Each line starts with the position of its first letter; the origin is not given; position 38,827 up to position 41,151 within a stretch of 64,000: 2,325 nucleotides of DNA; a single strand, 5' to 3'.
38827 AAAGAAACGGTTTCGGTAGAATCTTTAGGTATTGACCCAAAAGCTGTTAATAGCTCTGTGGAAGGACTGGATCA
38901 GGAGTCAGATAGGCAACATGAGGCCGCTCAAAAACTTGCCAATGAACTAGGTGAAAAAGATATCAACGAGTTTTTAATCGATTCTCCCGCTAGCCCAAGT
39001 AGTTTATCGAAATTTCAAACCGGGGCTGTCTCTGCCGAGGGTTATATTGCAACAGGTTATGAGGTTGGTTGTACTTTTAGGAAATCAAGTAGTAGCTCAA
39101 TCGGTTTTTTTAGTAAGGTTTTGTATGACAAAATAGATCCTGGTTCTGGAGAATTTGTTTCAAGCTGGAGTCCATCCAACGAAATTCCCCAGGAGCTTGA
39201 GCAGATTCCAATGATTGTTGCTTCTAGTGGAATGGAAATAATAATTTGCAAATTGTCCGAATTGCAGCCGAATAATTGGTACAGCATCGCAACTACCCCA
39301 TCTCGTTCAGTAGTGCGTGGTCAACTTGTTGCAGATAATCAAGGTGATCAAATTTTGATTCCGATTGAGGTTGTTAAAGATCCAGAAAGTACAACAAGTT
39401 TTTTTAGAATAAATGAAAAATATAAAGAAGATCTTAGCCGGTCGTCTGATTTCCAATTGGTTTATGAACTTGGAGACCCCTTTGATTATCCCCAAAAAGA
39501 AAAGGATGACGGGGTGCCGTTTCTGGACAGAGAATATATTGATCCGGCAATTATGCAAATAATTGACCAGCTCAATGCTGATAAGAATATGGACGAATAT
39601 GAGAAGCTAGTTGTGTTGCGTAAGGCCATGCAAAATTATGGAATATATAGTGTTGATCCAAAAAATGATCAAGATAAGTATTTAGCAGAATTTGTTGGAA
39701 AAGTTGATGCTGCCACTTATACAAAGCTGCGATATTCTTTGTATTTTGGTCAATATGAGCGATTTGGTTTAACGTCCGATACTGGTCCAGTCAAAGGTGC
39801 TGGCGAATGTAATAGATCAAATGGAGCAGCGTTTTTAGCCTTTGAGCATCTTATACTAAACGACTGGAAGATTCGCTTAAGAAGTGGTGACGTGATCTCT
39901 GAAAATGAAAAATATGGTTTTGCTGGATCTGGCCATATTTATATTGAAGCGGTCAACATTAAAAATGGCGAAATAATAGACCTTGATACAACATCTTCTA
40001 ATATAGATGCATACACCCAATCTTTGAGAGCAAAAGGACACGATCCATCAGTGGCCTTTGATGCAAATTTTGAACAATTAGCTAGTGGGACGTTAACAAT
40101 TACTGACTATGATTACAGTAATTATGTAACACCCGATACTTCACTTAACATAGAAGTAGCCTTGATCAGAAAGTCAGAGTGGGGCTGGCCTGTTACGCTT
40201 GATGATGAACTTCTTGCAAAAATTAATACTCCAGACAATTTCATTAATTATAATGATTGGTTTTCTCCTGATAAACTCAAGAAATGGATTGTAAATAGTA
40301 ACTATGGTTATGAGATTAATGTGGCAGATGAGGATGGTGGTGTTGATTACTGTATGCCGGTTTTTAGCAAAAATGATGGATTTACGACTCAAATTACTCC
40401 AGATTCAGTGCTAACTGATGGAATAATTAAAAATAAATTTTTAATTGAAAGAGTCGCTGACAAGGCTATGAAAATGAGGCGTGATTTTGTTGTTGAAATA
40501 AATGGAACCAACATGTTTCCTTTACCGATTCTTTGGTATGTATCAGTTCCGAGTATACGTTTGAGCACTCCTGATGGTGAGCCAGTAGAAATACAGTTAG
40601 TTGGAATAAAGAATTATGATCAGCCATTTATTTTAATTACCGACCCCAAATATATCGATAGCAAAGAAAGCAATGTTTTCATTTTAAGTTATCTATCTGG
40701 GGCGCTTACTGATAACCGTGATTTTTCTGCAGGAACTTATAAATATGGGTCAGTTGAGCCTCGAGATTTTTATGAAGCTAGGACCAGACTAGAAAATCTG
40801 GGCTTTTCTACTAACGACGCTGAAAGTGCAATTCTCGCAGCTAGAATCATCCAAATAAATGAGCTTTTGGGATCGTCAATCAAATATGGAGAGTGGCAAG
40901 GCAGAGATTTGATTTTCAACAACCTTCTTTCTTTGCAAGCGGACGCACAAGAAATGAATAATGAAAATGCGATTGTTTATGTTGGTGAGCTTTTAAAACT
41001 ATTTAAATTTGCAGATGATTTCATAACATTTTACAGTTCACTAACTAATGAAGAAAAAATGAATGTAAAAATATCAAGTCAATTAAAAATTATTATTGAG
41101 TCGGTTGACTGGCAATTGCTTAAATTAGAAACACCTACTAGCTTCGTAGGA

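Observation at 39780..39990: Papain-fold (transglutaminase/CHAP/NlpC-P60-like) catalytic core inside the giant protein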

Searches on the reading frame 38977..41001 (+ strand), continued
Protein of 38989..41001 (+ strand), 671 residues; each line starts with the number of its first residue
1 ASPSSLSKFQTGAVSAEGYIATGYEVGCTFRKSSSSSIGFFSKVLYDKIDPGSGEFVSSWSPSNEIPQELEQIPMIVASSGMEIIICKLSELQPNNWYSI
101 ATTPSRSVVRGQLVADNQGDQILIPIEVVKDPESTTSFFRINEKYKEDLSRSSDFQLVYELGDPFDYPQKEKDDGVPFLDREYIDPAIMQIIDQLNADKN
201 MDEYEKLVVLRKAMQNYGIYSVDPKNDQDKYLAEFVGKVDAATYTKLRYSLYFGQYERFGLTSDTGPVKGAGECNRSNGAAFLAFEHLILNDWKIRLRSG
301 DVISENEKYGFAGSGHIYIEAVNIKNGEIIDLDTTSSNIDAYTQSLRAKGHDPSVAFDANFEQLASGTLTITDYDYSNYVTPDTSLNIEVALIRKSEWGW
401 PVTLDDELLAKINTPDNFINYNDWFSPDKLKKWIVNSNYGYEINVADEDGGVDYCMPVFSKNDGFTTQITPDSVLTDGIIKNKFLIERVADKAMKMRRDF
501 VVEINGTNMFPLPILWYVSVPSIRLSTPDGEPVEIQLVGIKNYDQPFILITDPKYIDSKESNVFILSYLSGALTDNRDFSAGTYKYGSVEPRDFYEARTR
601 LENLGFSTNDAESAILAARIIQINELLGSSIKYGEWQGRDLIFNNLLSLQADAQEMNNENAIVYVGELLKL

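Call 80: fold_search(model_id=the predicted structure, library=pdb)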
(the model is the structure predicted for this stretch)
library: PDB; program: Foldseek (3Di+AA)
matches with E <= 10: 743; with E <= 0.001: 0
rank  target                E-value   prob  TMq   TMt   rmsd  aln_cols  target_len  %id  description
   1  2q2e_B                5.1e-03  0.13  0.10  0.10  26.9       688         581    8  Crystal structure of the topoisomerase VI holoenzyme from Methanosarcina mazei (released 2007-07-10)
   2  6mgq_C                3.1e-02  0.99  0.11  0.08   8.7       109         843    8  ERAP1 in the open conformation bound to 10mer phosphinic inhibitor DG014 (released 2019-12-18)
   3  3ibm_A                3.5e-02  0.20  0.07  0.20  16.4       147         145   12  CRYSTAL STRUCTURE OF cupin 2 domain-containing protein Hhal_0468 FROM Halorhodospira halophila (released 2009-07-28)
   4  4xz7_B                3.9e-02  0.93  0.14  0.22  20.6       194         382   16  Crystal structure of a TGase (released 2015-06-24)
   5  3ibm_B                3.9e-02  0.08  0.06  0.14  17.3       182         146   10  CRYSTAL STRUCTURE OF cupin 2 domain-containing protein Hhal_0468 FROM Halorhodospira halophila (released 2009-07-28)
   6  9gjs                  4.1e-02  1.00  0.11  0.08   4.3        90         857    9  ERAP1 in complex with 1-[2-(6-bromo-3-oxo-3,4-dihydro-2H-1,4-benzoxazin-4-yl)acetamido]-4,4-difluorocyclohexane-1-carbox (released 2025-01-22)
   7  6t6r                  4.3e-02  0.99  0.11  0.08   5.4        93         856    9  Human endoplasmic reticulum aminopeptidase 1 (ERAP1) in complex with (4aR,5S,6R,8S,8aR)-5-(2-(Furan-3-yl)ethyl)-8-hydrox (released 2020-03-18)
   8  6mgq_A                4.5e-02  0.98  0.11  0.08   8.7       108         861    8  ERAP1 in the open conformation bound to 10mer phosphinic inhibitor DG014 (released 2019-12-18)
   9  5mj6_A                4.5e-02  0.98  0.10  0.08   5.4        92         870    8  Ligand-induced conformational change of Insulin-regulated aminopeptidase: insights on catalytic mechanism and active s (released 2017-04-05)
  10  9gke                  5.0e-02  0.99  0.11  0.08   4.5        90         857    9  ERAP1 in complex with 1-[2-(2-oxo-5-phenyl-2,3-dihydro-1,3-benzothiazol-3-yl)acetamido]cyclohexane-1-carboxylic acid (released 2025-01-22)
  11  7z28_A                5.3e-02  0.99  0.11  0.08   4.3        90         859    9  High-resolution crystal structure of ERAP1 with bound bestatin analogue inhibitor (released 2022-07-27)
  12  6mgq_B                5.8e-02  0.96  0.11  0.08  10.6       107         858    9  ERAP1 in the open conformation bound to 10mer phosphinic inhibitor DG014 (released 2019-12-18)
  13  6rqx_A                6.5e-02  0.98  0.11  0.08   4.8        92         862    9  High-resolution crystal structure of ERAP1 in complex with 10mer phosphinic peptide (released 2019-12-18)
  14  9ki1_0                6.5e-02  0.06  0.06  0.08  28.6       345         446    9  Baseplate structure of Escherichia phage Mu (released 2025-02-12)
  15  4xz7_A                7.2e-02  0.75  0.14  0.22  20.0       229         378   14  Crystal structure of a TGase (released 2015-06-24)
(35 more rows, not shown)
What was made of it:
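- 39034..39486 (+): Beta-sandwich-like domain (aa ~495-645) immediately N-terminal to the catalytic core. Foldseek gives local matches of about 90 residues within M1 aminopeptidase structures (ERAP1, IRAP, aminopeptidase A; prob up to 1.0) (call 80).
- On Transglutaminase-like superfamily (Pfam clan Peptidase_CA, Transglut_core PF01841 branch): 4xz7 recurs with the larger model (call 80).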

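Call 86: find_encoding_contigs(protein=P0010, flank=10000, max_places=2)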
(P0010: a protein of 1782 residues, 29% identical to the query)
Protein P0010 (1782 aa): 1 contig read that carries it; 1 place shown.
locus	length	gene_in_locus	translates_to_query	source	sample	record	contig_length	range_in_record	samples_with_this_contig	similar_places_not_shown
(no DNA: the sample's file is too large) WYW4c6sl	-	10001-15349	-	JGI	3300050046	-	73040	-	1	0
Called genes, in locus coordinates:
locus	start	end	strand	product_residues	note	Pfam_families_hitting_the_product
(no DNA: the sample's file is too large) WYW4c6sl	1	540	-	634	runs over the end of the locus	-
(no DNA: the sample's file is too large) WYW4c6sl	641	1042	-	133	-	-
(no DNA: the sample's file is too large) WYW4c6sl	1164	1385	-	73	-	-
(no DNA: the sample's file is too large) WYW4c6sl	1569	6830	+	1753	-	-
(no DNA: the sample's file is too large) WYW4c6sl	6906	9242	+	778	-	PF20720:nSTAND3 (faint), PF13191:AAA_16 (faint)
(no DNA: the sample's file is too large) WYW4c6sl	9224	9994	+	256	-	-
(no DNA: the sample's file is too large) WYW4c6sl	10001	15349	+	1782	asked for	-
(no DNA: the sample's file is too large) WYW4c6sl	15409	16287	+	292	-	-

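Call 87: find_encoding_contigs(protein=P0008, flank=10000, max_places=2)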
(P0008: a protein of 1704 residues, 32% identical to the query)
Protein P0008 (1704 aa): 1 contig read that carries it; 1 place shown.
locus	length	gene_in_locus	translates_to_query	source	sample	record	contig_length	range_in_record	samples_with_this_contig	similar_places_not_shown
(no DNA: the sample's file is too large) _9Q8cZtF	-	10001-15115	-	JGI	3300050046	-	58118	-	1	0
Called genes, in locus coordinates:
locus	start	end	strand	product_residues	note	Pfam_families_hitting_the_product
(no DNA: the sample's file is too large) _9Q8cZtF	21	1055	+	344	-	-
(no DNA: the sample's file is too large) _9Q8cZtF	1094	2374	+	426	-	PF09903:DUF2130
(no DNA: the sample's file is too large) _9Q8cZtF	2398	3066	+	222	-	PF01863:YgjP-like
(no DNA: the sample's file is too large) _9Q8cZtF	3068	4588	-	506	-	PF02074:Peptidase_M32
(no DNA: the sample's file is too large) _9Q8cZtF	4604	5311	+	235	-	PF21694:DNA_pol3_delta_C (weak)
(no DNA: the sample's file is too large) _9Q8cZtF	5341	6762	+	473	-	PF02878:PGM_PMM_I, PF02879:PGM_PMM_II, PF02880:PGM_PMM_III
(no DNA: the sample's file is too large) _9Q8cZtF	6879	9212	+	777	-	PF13191:AAA_16 (weak), PF00004:AAA (faint)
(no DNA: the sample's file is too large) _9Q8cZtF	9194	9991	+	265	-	-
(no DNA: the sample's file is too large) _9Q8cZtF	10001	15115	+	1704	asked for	-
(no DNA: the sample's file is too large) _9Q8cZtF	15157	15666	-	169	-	PF02600:DsbB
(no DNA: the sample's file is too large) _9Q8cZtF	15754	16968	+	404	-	PF00483:NTP_transferase, PF12804:NTP_transf_3 (weak), PF25084:LbH_EIF2B, PF00132:Hexapep, PF25087:GMPPB_C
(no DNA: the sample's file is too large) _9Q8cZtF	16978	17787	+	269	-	PF08282:Hydrolase_3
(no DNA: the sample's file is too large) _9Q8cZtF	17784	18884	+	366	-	PF01380:SIS (weak), PF10432:bact-PGI_C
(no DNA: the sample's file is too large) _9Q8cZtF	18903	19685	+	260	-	-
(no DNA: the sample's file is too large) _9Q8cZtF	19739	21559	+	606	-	PF01326:PPDK_N, PF02896:PEP-utilizers_C (weak)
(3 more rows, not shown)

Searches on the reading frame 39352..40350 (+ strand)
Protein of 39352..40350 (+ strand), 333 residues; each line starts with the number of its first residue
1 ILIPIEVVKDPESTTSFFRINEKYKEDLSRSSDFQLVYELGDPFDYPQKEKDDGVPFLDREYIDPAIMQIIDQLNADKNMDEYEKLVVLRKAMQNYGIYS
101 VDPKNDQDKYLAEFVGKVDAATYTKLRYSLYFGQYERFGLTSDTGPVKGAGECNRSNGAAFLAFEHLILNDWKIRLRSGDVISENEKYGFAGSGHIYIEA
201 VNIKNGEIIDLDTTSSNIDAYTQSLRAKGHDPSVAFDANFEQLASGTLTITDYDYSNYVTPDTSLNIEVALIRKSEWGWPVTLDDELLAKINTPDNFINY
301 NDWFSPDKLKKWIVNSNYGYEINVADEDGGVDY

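Call 6: search_protein_families(library=pfam, proteins=[window:39352-40350:+], max_evalue=10)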
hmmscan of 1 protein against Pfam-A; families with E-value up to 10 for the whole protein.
window:39352-40350:+ (333 aa): 0 families
